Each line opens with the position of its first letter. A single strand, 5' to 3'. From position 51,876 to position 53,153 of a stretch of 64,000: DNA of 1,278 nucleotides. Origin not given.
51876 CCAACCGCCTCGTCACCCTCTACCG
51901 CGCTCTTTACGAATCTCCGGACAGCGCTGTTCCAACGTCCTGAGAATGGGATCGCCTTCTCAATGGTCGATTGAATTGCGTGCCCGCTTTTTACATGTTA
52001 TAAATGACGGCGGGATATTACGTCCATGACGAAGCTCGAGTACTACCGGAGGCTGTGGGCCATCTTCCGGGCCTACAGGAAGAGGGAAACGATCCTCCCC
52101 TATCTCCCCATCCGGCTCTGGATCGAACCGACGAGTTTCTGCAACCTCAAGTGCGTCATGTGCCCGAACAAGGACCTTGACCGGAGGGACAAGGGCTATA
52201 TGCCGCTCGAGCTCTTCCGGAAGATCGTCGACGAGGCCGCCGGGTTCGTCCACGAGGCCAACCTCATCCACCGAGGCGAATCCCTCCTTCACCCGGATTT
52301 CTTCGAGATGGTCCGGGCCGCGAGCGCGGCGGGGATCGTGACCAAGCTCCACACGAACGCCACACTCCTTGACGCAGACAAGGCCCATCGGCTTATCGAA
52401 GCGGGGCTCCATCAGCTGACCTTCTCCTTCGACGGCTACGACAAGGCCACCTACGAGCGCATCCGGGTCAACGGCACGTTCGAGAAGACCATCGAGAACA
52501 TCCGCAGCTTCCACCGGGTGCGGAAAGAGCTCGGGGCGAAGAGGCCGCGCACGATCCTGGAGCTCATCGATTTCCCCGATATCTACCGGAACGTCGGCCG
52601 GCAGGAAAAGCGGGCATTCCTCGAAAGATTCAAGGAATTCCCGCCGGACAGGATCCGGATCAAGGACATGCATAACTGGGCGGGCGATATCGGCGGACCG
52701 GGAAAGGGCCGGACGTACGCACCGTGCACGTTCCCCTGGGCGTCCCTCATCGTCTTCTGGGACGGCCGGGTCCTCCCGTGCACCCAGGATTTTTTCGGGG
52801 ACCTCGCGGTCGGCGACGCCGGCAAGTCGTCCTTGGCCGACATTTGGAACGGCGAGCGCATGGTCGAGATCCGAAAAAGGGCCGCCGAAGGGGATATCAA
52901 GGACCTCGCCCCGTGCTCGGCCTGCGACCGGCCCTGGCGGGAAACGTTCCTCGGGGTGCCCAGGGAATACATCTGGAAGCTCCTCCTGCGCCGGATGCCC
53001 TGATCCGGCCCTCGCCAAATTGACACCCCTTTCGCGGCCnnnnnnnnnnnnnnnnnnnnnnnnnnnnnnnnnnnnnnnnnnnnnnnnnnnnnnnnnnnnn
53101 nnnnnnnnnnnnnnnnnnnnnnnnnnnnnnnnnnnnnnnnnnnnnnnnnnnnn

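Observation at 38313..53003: Large glycan-assembly locus with two radical-SAM/SPASM enzymes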

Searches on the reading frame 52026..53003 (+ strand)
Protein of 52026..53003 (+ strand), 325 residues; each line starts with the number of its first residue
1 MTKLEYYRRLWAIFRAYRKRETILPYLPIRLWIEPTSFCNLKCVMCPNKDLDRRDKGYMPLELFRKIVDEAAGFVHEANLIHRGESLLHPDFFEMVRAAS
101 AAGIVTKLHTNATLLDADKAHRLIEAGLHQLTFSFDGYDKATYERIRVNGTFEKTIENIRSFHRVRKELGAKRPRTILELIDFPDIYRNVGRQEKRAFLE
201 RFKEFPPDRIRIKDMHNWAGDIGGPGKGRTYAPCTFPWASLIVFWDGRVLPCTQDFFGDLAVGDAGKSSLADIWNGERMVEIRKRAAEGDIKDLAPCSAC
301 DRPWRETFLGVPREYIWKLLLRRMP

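Call 5: search_protein_families(library=pfam, proteins=[window:52026-53003:+], max_evalue=0.01)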
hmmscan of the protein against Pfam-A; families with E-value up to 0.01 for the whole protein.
window:52026-53003:+ (325 aa): 2 families
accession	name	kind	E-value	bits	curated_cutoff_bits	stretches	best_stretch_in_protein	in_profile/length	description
PF04055.27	Radical_SAM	-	6.4e-21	75.7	29.5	1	33-165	1-139/166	Radical SAM superfamily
PF13186.11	SPASM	-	8.1e-14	52.1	21.5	1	234-301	1-67/67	Iron-sulfur cluster-binding domain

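Call 8: search_protein_families(library=ncbifam, proteins=[window:52026-53003:+], max_evalue=0.001)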
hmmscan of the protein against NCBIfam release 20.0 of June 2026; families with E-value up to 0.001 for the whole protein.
window:52026-53003:+ (325 aa): 44 families (the best 25 are shown)
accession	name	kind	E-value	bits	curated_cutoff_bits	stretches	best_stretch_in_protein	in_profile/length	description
TIGR04317.1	W_rSAM_matur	equivalog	2e-30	106.1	380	1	30-182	5-156/349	tungsten cofactor oxidoreductase radical SAM maturase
TIGR04311.1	rSAM_Geo_metal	subfamily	4e-25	88.7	400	1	28-173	2-150/423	radical SAM/SPASM family putative metalloenzyme maturase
TIGR04546.1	rSAM_ahbC_deAc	equivalog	1.3e-17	63.7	650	1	30-164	41-174/390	12,18-didecarboxysiroheme deacetylase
TIGR04054.1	rSAM_NirJ1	equivalog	2.2e-17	62.7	650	1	31-172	39-179/387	putative heme d1 biosynthesis radical SAM protein NirJ1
TIGR04321.1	spiroSPASM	subfamily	5.8e-17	61.5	250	1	17-164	219-378/510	spiro-SPASM protein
TIGR04347.1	pseudo_SAM_Halo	equivalog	1.1e-16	61.1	525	1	28-171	38-180/390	TIGR04347 family pseudo-SAM/SPASM protein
TIGR04545.1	rSAM_ahbD_hemeb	equivalog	1.3e-16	60.9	500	1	34-163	5-135/339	heme b synthase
NF033640.1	N_Twi_rSAM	subfamily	2.5e-16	59.8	170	2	234-302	5-71/398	twitch domain-containing radical SAM protein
TIGR04051.1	rSAM_NirJ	equivalog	7e-16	58.1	515.45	1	37-187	10-160/354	heme d1 biosynthesis radical SAM protein NirJ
TIGR04133.1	rSAM_w_lipo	hypoth_equivalog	2.9e-15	56.1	425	1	13-164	9-162/350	TIGR04133 family radical SAM/SPASM protein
TIGR04251.1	SCM_rSAM_ScmF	equivalog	3.1e-15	56.4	400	1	36-162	11-141/353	SynChlorMet cassette radical SAM/SPASM protein ScmF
TIGR02109.1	PQQ_syn_pqqE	equivalog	4.5e-15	55.5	381.35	1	27-157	5-136/358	pyrroloquinoline quinone biosynthesis protein PqqE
TIGR04053.2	TIGR04053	equivalog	6.6e-15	55.2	395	1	29-165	8-148/366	TIGR04053 family radical SAM/SPASM domain-containing protein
TIGR04055.1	rSAM_NirJ2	equivalog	2.1e-14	53.8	500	1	36-164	7-135/326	putative heme d1 biosynthesis radical SAM protein NirJ2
TIGR03962.1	mycofact_rSAM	equivalog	5.4e-14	52.1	265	1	28-159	11-141/339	mycofactocin radical SAM maturase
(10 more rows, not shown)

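Call 10: find_encoding_contigs(protein=window:52026-53003:+, flank=10000, max_places=6)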
Protein window:52026-53003:+ (325 aa): 2 contigs read that carry it; 1 place shown.
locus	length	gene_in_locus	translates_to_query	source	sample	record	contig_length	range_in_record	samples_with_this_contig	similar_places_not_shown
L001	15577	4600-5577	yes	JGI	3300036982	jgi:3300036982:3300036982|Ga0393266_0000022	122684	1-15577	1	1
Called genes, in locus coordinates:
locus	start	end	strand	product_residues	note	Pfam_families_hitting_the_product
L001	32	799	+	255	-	PF01073:3Beta_HSD, PF01370:Epimerase, PF07993:NAD_binding_4, PF16363:GDP_Man_Dehyd, PF04321:RmlD_sub_bind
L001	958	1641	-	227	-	PF14602:Hexapep_2 (faint), PF00132:Hexapep (weak)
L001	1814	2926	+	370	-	PF01075:Glyco_transf_9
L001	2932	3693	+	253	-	PF13641:Glyco_tranf_2_3, PF00535:Glycos_transf_2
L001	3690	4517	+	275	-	PF00398:RrnaAD, PF13649:Methyltransf_25 (weak)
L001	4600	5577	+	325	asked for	PF04055:Radical_SAM, PF13186:SPASM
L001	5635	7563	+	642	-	PF00657:Lipase_GDSL, PF13472:Lipase_GDSL_2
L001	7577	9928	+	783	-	PF13491:FtsK_4TM, PF17854:FtsK_alpha, PF01580:FtsK_SpoIIIE, PF09397:FtsK_gamma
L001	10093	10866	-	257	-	PF13487:HD_5, PF01966:HD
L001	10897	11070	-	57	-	-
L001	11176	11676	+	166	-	PF08281:Sigma70_r4_2, PF04545:Sigma70_r4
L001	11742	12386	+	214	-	-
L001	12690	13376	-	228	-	PF04468:PSP1, PF28472:PSP1_3rd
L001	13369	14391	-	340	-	PF13177:DNA_pol3_delta2, PF00004:AAA (weak)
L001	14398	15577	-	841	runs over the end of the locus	PF00005:ABC_tran (faint), PF02463:SMC_N (faint), PF03193:RsgA_GTPase (faint), PF13191:AAA_16 (faint), PF13304:AAA_21 (faint), PF13555:AAA_29 (faint), PF20703:nSTAND1 (faint), PF17760:UvrA_inter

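Call 18: find_homologous_proteins(query=window:52026-53003:+, max_evalue=1e-10)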
Query window:52026-53003:+ (325 aa): 1073 proteins with E <= 1e-10 among 4061 candidates; the best 120 are listed.
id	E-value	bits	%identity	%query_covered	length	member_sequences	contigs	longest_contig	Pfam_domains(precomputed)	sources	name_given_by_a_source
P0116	2.2e-201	686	88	100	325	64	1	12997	PF13186.12,PF04055.28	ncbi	-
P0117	1.5e-170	585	75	100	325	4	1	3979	PF13186.12,PF04055.28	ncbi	-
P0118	1.6e-169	582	74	100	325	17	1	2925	PF13186.12,PF04055.28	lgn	-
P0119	5.7e-169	580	74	100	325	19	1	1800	PF13186.12,PF04055.28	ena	-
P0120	4.7e-168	577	74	100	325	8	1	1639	PF13186.12,PF04055.28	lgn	-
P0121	2.8e-167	574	74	100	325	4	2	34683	PF13186.12,PF04055.28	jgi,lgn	jgi:radical SAM protein with 4Fe4S-binding SPASM domain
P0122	6.4e-167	573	74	100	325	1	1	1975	PF13186.12,PF04055.28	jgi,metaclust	metaclust:\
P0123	5.7e-166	570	73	100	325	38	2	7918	PF13186.12,PF04055.28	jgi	-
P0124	2.6e-165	568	74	100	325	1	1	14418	PF13186.12,PF04055.28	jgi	jgi:radical SAM protein with 4Fe4S-binding SPASM domain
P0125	1.7e-161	555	71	100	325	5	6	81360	PF13186.12,PF04055.28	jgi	-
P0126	2.3e-156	538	70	100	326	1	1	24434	PF13186.12,PF04055.28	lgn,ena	-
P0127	6.7e-151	520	67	100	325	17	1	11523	PF13186.12,PF04055.28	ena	-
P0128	1.2e-148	513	66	100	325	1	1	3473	PF13186.12,PF04055.28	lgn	-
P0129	4.9e-144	498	64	100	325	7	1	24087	PF13186.12,PF04055.28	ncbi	-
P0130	4.2e-142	491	62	99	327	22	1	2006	PF13186.12,PF04055.28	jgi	jgi:radical SAM protein with 4Fe4S-binding SPASM domain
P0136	3.4e-138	479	60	99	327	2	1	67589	PF13186.12,PF04055.28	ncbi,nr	ncbi:MAG: SPASM domain-containing protein [Clostridiales bacterium]|nr:SPASM domain-containing prote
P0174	1.7e-131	457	58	100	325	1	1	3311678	PF13186.12,PF04055.28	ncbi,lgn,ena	-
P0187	6.8e-131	455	57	99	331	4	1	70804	PF13186.12,PF04055.28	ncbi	ncbi:MAG: SPASM domain-containing protein [Candidatus Aminicenantales bacterium]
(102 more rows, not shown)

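Call 19: find_encoding_contigs(protein=P0174, flank=10000, max_places=1)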
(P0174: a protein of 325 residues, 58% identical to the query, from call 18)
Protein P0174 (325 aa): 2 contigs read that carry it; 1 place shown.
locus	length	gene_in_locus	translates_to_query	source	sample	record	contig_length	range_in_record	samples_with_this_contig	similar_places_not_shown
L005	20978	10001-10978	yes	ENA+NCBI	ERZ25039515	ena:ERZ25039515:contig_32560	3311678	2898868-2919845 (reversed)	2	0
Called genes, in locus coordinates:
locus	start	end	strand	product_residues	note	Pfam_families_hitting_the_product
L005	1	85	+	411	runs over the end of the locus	PF00375:SDF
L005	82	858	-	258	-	PF00132:Hexapep, PF14602:Hexapep_2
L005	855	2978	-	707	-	PF02366:PMT (weak), PF13231:PMT_2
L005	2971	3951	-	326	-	PF00535:Glycos_transf_2, PF10111:Glyco_tranf_2_2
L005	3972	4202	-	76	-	-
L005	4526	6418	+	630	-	PF13522:GATase_6, PF13537:GATase_7, PF00733:Asn_synthase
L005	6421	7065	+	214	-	PF13489:Methyltransf_23, PF00891:Methyltransf_2, PF13847:Methyltransf_31 (weak), PF08241:Methyltransf_11, PF08242:Methyltransf_12, PF13649:Methyltransf_25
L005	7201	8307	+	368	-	PF01075:Glyco_transf_9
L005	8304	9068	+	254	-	PF13641:Glyco_tranf_2_3, PF00535:Glycos_transf_2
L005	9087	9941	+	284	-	PF00398:RrnaAD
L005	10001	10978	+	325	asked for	PF04055:Radical_SAM, PF13186:SPASM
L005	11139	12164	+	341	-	-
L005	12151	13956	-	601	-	-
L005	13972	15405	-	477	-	-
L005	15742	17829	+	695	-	PF00657:Lipase_GDSL, PF13472:Lipase_GDSL_2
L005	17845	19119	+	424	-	PF11741:AMIN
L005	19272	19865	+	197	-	-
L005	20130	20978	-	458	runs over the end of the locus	PF04055:Radical_SAM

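Call 20: find_encoding_contigs(protein=P0136, flank=10000, max_places=1)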
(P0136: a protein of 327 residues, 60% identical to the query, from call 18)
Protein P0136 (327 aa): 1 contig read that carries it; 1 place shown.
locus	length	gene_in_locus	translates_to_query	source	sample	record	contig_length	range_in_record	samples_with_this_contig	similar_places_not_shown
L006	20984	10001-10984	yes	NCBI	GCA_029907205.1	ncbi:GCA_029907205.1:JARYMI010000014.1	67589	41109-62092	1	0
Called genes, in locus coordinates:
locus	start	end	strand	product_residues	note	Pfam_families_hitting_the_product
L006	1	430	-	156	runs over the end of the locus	PF00072:Response_reg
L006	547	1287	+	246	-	-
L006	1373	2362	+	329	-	PF00535:Glycos_transf_2, PF10111:Glyco_tranf_2_2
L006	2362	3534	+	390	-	PF13439:Glyco_transf_4, PF13579:Glyco_trans_4_4, PF00534:Glycos_transf_1, PF13692:Glyco_trans_1_4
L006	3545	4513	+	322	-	PF01073:3Beta_HSD, PF01370:Epimerase, PF02719:Polysacc_synt_2 (faint), PF04321:RmlD_sub_bind, PF05368:NmrA (weak), PF13460:NAD_binding_10, PF16363:GDP_Man_Dehyd, PF07993:NAD_binding_4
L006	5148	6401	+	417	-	PF00375:SDF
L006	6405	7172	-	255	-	PF14602:Hexapep_2 (faint), PF00132:Hexapep (weak)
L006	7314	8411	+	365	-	PF01075:Glyco_transf_9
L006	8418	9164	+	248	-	PF13641:Glyco_tranf_2_3, PF00535:Glycos_transf_2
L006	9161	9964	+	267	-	PF00398:RrnaAD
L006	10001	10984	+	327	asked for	PF04055:Radical_SAM, PF13186:SPASM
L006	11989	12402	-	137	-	PF00069:Pkinase, PF01636:APH (faint), PF07714:PK_Tyr_Ser-Thr, PF03109:ABC1 (weak)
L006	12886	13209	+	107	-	PF20586:DUF6788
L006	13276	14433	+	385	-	PF01609:DDE_Tnp_1 (weak)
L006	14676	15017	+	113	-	PF18924:DUF5674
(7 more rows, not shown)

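Call 21: find_encoding_contigs(protein=P0187, flank=10000, max_places=1)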
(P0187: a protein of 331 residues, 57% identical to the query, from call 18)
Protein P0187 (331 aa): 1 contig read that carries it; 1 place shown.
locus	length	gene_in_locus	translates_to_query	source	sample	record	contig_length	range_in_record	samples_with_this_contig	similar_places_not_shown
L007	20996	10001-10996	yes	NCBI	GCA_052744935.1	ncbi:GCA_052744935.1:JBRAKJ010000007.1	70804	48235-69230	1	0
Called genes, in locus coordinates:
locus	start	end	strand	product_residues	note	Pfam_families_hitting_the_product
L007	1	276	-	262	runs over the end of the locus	PF17848:Zn_ribbon_ACC (weak), PF01039:Carboxyl_trans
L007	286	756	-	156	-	PF00072:Response_reg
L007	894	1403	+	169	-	-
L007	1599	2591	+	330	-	PF00535:Glycos_transf_2, PF10111:Glyco_tranf_2_2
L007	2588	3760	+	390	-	PF13439:Glyco_transf_4, PF13579:Glyco_trans_4_4, PF00534:Glycos_transf_1, PF13692:Glyco_trans_1_4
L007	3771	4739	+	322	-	PF01073:3Beta_HSD, PF01370:Epimerase, PF02719:Polysacc_synt_2 (weak), PF04321:RmlD_sub_bind, PF05368:NmrA, PF13460:NAD_binding_10, PF16363:GDP_Man_Dehyd, PF07993:NAD_binding_4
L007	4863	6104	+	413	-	PF00375:SDF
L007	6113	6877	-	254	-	PF00132:Hexapep, PF14602:Hexapep_2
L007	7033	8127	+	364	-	PF01075:Glyco_transf_9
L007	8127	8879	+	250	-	PF13641:Glyco_tranf_2_3, PF00535:Glycos_transf_2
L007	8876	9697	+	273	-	PF00398:RrnaAD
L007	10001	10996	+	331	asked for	PF04055:Radical_SAM, PF13186:SPASM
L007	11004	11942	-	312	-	PF26550:Tricorn_2nd, PF00930:DPPIV_N (faint), PF07676:PD40, PF26549:Tricorn_N, PF07676:PD40 (weak), PF26549:Tricorn_N, PF07676:PD40 (weak)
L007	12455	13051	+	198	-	-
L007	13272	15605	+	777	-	PF13491:FtsK_4TM, PF17854:FtsK_alpha, PF01580:FtsK_SpoIIIE, PF09397:FtsK_gamma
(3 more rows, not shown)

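Call 23: find_related_loci(query=A1, collection=genome_contigs, flank=10000)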
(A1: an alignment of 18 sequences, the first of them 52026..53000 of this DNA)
Query A1 (325 aa) in genome_contigs; peptide patterns used: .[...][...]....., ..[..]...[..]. (x = any residue, [..] = any of these).
231 stretches matched a pattern; 182 encode a relative of the query (tblastn E <= 1e-3); the best 80 are kept; 80 distinct loci.
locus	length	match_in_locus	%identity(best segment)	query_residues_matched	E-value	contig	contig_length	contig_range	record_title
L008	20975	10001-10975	87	1-325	0e+0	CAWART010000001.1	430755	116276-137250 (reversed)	MAG: Candidatus Aminicenantes bacterium isolate MFD03899.bin.3.143 genome assembly, contig: contig_12454, whole genome s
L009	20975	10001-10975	87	1-325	0e+0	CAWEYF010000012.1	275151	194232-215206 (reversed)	MAG: Candidatus Aminicenantes bacterium isolate MFD05942.bin.3.643 genome assembly, contig: contig_26064, whole genome s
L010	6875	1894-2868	73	1-325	1e-169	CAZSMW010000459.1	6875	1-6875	MAG TPA_asm: uncultured Eubacteriales bacterium isolate binchicken_co255_252 genome assembly, contig: k141_74004, whole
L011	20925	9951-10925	73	1-325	2e-168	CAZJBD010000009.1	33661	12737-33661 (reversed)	MAG TPA_asm: uncultured Eubacteriales bacterium isolate SRP098346_co1_376 genome assembly, contig: NODE_842_length_33661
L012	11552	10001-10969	62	3-325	2e-146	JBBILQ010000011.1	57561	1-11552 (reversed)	MAG: Candidatus Aminicenantes bacterium isolate RVF170221_bin_212 NODE_380_length_57561_cov_6.677216, whole genome shotg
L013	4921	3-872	72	36-325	2e-147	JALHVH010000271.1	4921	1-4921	MAG: Candidatus Aminicenantes bacterium isolate PFL71 seq_2036039, whole genome shotgun sequence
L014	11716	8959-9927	61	3-325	4e-144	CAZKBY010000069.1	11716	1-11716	MAG TPA_asm: uncultured Eubacteriales bacterium isolate binchicken_co274_232 genome assembly, contig: NODE_13550_length_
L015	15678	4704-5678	58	1-325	4e-143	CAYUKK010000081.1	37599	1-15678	MAG TPA_asm: uncultured Eubacteriales bacterium isolate SRP231805_co4_152 genome assembly, contig: k141_37728, whole gen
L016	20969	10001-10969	60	3-325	7e-141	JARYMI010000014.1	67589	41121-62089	MAG: Clostridiales bacterium isolate A05DMB-I-28 NODE_14_length_67589_cov_11.140642, whole genome shotgun sequence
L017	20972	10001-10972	61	1-324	2e-138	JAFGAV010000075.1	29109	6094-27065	MAG: Candidatus Aminicenantes bacterium isolate Zod_maxbin.0345_1 k87_4070301, whole genome shotgun sequence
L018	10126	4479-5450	61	1-324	1e-138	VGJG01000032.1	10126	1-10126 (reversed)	MAG: Candidatus Aminicenantes bacterium isolate M_DeepCast_400m_m2_293 M_DeepCast_400m_m2_293_Ga0194112_10012955, whole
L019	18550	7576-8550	59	1-325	8e-138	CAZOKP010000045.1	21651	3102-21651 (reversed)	MAG TPA_asm: uncultured Eubacteriales bacterium isolate binchicken_co189_413 genome assembly, contig: NODE_2148_length_2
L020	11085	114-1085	61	1-324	1e-137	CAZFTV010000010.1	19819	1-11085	MAG TPA_asm: uncultured Eubacteriales bacterium isolate binchicken_co364_3 genome assembly, contig: NODE_2754_length_198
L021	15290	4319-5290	57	1-324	3e-136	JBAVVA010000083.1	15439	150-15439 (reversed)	MAG: Candidatus Aminicenantales bacterium isolate MFD01683_ilm_asm_bin15 k127_164663, whole genome shotgun sequence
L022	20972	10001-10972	59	1-324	5e-136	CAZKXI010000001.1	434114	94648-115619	MAG TPA_asm: uncultured Eubacteriales bacterium isolate binchicken_co66_49 genome assembly, contig: NODE_12_length_43411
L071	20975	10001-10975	51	1-325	2e-116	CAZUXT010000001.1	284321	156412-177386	MAG TPA_asm: uncultured Eubacteriales bacterium isolate binchicken_co228_403 genome assembly, contig: NODE_2_length_2843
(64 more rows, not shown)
